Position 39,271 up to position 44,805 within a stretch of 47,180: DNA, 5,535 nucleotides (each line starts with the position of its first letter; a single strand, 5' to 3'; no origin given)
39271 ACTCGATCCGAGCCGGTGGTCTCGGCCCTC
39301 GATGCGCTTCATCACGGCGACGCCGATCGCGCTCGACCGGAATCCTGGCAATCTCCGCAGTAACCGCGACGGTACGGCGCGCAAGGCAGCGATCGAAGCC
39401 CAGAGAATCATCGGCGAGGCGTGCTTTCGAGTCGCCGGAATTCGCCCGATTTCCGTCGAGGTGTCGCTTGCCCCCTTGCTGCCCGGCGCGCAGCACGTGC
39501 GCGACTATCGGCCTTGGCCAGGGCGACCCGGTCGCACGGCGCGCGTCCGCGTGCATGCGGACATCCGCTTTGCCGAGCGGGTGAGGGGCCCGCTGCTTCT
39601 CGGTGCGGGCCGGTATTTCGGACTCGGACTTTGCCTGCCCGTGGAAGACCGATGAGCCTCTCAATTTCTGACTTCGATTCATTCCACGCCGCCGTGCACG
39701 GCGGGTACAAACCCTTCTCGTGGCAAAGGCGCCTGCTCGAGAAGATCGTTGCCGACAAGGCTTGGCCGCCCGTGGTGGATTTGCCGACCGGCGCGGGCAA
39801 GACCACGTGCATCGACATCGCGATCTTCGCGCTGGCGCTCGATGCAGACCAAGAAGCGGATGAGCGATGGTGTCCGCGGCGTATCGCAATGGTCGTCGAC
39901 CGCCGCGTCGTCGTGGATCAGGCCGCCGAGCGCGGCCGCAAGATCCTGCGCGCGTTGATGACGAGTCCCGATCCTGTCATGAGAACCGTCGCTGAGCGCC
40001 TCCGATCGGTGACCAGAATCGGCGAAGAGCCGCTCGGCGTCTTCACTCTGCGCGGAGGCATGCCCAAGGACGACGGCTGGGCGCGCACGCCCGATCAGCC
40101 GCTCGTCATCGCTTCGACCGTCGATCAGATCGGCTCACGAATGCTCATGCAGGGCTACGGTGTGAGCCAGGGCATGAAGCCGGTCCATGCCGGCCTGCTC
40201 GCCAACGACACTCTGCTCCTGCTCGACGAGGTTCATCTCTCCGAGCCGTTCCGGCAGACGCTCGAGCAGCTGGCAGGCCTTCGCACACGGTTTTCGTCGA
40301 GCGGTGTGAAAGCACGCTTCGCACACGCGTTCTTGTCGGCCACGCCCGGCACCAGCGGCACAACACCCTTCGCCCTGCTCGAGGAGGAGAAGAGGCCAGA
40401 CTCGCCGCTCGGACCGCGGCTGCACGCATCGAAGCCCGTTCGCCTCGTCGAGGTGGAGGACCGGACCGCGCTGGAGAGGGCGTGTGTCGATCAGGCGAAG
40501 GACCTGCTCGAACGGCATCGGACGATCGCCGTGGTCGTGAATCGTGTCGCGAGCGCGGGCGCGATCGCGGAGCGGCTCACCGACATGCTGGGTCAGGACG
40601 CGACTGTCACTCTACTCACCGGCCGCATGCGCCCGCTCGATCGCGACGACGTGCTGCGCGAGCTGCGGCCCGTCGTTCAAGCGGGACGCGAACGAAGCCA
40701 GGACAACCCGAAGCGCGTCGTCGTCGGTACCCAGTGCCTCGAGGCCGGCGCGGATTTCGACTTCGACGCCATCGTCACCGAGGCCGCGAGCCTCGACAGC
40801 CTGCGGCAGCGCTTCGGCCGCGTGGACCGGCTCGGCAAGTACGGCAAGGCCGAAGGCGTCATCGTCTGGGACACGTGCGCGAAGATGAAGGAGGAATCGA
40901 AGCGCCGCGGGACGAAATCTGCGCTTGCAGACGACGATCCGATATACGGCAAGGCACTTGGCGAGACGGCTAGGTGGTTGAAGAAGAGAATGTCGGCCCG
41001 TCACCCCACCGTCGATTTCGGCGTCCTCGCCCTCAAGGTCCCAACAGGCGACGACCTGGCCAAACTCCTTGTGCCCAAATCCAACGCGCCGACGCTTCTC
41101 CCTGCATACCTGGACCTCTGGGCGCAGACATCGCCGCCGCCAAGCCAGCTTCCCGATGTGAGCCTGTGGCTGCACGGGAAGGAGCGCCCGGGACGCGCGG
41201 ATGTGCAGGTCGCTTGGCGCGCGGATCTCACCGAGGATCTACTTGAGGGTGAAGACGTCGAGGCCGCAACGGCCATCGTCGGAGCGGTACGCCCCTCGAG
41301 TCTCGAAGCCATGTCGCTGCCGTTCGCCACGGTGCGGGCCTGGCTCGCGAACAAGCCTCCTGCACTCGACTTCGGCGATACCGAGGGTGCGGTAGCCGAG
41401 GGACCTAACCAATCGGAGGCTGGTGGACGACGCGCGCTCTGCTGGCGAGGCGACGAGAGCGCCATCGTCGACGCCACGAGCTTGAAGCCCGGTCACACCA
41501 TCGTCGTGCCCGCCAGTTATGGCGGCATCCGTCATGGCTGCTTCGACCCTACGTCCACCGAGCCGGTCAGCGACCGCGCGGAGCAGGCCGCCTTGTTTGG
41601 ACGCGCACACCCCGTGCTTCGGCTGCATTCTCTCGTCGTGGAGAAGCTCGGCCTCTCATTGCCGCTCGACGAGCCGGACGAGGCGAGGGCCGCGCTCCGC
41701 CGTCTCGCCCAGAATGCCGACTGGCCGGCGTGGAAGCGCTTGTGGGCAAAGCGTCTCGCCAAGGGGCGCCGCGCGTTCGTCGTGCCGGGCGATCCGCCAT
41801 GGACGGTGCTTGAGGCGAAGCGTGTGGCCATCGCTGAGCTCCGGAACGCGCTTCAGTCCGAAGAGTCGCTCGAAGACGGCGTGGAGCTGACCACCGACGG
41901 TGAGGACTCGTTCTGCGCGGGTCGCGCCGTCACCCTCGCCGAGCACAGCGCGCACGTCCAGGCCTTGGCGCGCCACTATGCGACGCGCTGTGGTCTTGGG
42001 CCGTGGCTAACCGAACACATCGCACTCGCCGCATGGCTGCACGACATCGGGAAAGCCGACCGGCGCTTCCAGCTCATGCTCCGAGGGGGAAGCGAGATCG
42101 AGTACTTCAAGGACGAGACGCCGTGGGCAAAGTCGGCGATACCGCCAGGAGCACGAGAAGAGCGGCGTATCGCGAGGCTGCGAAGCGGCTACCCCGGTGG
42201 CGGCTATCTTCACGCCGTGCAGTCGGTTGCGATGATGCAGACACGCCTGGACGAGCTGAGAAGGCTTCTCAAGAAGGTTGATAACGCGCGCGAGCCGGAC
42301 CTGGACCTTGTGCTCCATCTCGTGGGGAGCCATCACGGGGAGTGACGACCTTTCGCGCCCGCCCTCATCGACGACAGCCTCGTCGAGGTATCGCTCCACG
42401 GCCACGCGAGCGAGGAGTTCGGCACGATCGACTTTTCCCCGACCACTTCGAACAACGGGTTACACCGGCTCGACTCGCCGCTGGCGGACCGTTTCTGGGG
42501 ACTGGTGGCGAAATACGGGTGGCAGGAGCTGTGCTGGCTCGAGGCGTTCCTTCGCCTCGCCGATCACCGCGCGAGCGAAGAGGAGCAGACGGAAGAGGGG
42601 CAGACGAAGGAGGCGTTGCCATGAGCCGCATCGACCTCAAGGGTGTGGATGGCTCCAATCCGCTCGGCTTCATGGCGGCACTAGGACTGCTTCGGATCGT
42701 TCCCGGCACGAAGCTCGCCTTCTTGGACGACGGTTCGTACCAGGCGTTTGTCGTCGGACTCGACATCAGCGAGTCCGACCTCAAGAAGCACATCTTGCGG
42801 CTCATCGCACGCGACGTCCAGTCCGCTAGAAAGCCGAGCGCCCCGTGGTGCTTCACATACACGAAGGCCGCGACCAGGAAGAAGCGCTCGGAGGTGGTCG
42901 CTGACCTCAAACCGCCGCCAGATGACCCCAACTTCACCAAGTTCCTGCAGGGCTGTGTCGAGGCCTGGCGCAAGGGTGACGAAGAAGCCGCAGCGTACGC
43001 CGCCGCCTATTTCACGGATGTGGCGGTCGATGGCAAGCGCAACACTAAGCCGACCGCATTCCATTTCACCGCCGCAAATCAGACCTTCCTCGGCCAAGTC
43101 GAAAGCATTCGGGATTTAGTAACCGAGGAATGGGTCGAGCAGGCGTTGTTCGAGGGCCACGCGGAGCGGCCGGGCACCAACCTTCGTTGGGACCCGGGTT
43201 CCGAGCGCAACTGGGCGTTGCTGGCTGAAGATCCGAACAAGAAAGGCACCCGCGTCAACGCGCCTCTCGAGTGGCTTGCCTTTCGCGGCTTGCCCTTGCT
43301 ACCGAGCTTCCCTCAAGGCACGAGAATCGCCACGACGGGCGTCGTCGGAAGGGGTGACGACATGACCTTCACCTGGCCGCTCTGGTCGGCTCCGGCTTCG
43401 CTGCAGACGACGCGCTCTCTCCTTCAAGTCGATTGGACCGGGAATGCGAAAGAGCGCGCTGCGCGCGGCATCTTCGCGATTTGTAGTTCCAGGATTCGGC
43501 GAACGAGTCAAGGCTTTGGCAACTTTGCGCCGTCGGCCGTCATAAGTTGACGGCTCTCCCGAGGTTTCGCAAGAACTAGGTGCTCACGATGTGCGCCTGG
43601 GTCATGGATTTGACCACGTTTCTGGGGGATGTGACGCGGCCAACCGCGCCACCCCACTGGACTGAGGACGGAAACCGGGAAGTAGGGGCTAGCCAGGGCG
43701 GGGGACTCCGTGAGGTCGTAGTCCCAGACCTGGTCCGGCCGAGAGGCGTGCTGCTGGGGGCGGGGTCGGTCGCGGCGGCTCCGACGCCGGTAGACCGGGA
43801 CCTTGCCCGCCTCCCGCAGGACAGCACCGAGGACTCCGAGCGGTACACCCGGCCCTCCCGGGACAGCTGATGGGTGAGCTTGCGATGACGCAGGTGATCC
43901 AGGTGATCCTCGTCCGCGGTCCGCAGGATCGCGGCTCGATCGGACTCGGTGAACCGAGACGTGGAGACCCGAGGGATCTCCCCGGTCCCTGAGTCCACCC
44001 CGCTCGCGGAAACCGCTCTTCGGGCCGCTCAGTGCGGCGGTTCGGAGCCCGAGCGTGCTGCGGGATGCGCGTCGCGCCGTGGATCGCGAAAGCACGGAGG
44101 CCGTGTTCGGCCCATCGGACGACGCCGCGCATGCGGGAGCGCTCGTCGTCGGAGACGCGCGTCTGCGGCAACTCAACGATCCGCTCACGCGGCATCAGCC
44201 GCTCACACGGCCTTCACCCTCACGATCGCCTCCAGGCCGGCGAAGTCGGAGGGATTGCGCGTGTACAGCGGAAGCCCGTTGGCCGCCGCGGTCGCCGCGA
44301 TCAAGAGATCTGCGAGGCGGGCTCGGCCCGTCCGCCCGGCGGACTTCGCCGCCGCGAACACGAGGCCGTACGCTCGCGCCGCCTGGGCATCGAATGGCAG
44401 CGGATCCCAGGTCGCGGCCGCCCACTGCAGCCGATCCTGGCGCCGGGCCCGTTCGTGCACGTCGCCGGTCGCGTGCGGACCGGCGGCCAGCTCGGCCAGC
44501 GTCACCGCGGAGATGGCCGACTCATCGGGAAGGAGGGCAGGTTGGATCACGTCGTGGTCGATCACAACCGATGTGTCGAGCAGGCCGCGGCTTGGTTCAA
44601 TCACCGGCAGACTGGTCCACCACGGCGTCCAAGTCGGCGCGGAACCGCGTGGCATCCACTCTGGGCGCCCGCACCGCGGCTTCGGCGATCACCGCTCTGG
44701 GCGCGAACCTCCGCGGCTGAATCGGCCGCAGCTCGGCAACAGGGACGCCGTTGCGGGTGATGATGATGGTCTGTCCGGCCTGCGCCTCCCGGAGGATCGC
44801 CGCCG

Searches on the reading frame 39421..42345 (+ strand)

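Call 8: search_protein_families(library=pfam, proteins=[window:39421-42345:+], max_evalue=0.01)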
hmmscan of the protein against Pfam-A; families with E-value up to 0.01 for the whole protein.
window:39421-42345:+ (974 aa): 6 families
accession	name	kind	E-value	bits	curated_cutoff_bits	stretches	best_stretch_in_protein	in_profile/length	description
PF22590.2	Cas3-like_C_2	-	1.9e-20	73.6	27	1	367-470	3-103/106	CRISPR-associated nuclease/helicase Cas3, C-terminal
PF18019.7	Cas3_HD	-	0.00011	22.7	23.1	1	858-973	48-130/207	Cas3, HD domain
PF00271.37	Helicase_C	-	0.00023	21.8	23.5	1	360-472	7-110/110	Helicase conserved C-terminal domain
PF04851.21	ResIII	-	0.00036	20.9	22.5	1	97-176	3-77/164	Type III restriction enzyme, res subunit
PF00270.35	DEAD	-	0.00047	20.4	26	1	118-310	18-161/167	DEAD/DEAH box helicase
PF01966.28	HD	-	0.0018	19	22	0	840-880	2-40/116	HD domain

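Call 30: search_protein_families(library=ncbifam, proteins=[window:39421-42345:+], max_evalue=0.001)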
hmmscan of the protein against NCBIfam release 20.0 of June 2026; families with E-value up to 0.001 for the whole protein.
window:39421-42345:+ (974 aa): 6 families
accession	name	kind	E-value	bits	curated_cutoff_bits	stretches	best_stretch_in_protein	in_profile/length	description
TIGR02621.3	cas3_GSU0051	exception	9e-200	666.6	400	1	84-973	1-783/854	type I-G CRISPR-associated helicase/endonuclease Cas3g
TIGR01587.1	cas3_core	equivalog_domain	5.9e-23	81.6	102.45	1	264-489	126-338/358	CRISPR-associated helicase Cas3'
NF007248.0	PRK09694.1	equivalog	9.6e-12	43.7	569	1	366-473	560-664/878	CRISPR-associated helicase/endonuclease Cas3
TIGR01596.1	cas3_HD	equivalog_domain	5.7e-10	39.5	43.45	1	839-973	1-102/178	CRISPR-associated endonuclease Cas3''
TIGR02562.1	cas3_yersinia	equivalog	6.5e-06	24.2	565.95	0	425-471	833-879/1110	type I-F CRISPR-associated helicase Cas3f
NF053512.1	nitric_RR_NosR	exception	0.00096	18.3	400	0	831-879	184-232/422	response regulator c-di-GMP phosphodiesterase, NosR family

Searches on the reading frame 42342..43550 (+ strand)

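Call 8: search_protein_families(library=pfam, proteins=[window:42342-43550:+], max_evalue=0.01)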
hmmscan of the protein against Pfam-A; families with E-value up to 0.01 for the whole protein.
window:42342-43550:+ (402 aa): 0 families

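Call 30: search_protein_families(library=ncbifam, proteins=[window:42342-43550:+], max_evalue=0.001)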
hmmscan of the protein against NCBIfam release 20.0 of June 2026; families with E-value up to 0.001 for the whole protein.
window:42342-43550:+ (402 aa): 1 family
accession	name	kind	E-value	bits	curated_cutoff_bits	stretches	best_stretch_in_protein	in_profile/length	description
NF049934.1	adjac_Cas3_IG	equivalog_domain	7.3e-79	265.5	65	1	99-398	1-298/299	type I-G CRISPR-associated protein, Cas3-extension family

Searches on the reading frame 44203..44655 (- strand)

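Call 25: search_protein_families(library=pfam, proteins=[window:44203-44655:-], max_evalue=0.001)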
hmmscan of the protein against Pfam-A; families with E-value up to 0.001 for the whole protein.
window:44203-44655:- (150 aa): 1 family
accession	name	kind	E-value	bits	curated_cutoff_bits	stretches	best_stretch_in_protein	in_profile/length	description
PF01850.27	PIN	-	1.3e-09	39.1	23.6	1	25-134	2-111/120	PIN domain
